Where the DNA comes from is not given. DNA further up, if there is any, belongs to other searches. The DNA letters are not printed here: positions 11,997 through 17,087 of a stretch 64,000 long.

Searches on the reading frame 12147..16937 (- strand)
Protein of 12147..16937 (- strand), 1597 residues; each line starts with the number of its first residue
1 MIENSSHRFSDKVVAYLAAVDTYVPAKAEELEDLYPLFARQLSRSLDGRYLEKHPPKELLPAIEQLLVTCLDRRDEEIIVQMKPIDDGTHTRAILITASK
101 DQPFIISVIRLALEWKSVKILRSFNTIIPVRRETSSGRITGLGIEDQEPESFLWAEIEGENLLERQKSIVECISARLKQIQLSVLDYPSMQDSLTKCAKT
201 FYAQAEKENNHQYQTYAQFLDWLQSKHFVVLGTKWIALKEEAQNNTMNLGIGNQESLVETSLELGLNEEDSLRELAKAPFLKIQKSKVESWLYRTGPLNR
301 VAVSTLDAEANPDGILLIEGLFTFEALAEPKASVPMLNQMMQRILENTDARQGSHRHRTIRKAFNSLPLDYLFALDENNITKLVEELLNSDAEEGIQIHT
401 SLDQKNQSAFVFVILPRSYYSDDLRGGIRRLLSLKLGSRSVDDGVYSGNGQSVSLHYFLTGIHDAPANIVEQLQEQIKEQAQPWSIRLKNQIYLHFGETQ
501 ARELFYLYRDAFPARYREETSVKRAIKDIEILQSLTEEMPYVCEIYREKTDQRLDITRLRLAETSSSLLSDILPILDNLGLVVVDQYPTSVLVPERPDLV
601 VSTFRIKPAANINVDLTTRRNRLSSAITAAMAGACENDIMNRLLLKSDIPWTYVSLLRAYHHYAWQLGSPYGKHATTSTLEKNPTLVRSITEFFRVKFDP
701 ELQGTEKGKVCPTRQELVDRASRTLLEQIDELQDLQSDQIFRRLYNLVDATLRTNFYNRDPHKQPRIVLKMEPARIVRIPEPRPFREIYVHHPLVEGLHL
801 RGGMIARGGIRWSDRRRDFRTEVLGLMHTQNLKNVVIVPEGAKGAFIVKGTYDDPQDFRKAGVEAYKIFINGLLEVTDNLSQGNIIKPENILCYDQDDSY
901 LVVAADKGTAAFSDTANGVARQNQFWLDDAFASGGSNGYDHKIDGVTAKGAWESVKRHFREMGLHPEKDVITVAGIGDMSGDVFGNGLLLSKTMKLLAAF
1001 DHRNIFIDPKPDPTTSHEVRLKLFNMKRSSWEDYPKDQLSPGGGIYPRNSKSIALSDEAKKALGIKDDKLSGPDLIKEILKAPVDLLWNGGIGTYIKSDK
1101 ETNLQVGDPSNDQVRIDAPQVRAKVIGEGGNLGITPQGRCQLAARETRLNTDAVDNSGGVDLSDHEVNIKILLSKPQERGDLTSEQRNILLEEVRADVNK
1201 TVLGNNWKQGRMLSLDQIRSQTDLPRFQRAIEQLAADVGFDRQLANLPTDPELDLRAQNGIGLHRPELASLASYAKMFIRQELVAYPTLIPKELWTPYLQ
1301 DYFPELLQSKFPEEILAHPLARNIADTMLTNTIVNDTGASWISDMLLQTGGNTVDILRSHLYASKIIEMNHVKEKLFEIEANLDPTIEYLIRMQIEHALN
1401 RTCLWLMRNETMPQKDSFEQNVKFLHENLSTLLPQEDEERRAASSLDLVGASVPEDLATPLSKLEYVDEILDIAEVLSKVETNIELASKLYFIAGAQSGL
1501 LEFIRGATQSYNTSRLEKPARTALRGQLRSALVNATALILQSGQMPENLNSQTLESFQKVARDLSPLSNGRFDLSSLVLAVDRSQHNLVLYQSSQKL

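Call 64: search_protein_families(library=pfam, proteins=[window:12147-16937:-], max_evalue=0.00001)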
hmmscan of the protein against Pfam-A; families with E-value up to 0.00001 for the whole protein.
window:12147-16937:- (1597 aa): 6 families
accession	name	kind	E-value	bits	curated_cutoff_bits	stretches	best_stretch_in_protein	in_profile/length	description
PF05088.18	Bac_GDH_CD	-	2.8e-218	725.9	22.8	1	725-1215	2-496/497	Bacterial NAD-glutamate dehydrogenase, catalytic domain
PF21074.2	GDH_C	-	7.1e-54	183.7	26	1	1261-1559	2-303/339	Glutamate dehydrogenase, C-terminal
PF21078.2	GDH_HM3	-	7.9e-17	61.6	24.6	1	635-700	1-66/66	Glutamate dehydrogenase, helical motif 3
PF21079.2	GDH_HM2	-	6.2e-11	42.5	21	1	495-535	5-45/45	Glutamate dehydrogenase, helical motif 2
PF21077.3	GDH_ACT3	-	5.3e-08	32.9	22.2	1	545-616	6-77/80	Glutamate dehydrogenase, ACT3 domain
PF21073.2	GDH_HM1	-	9.4e-07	29.1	21.2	1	334-389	1-56/60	Glutamate dehydrogenase, helical motif 1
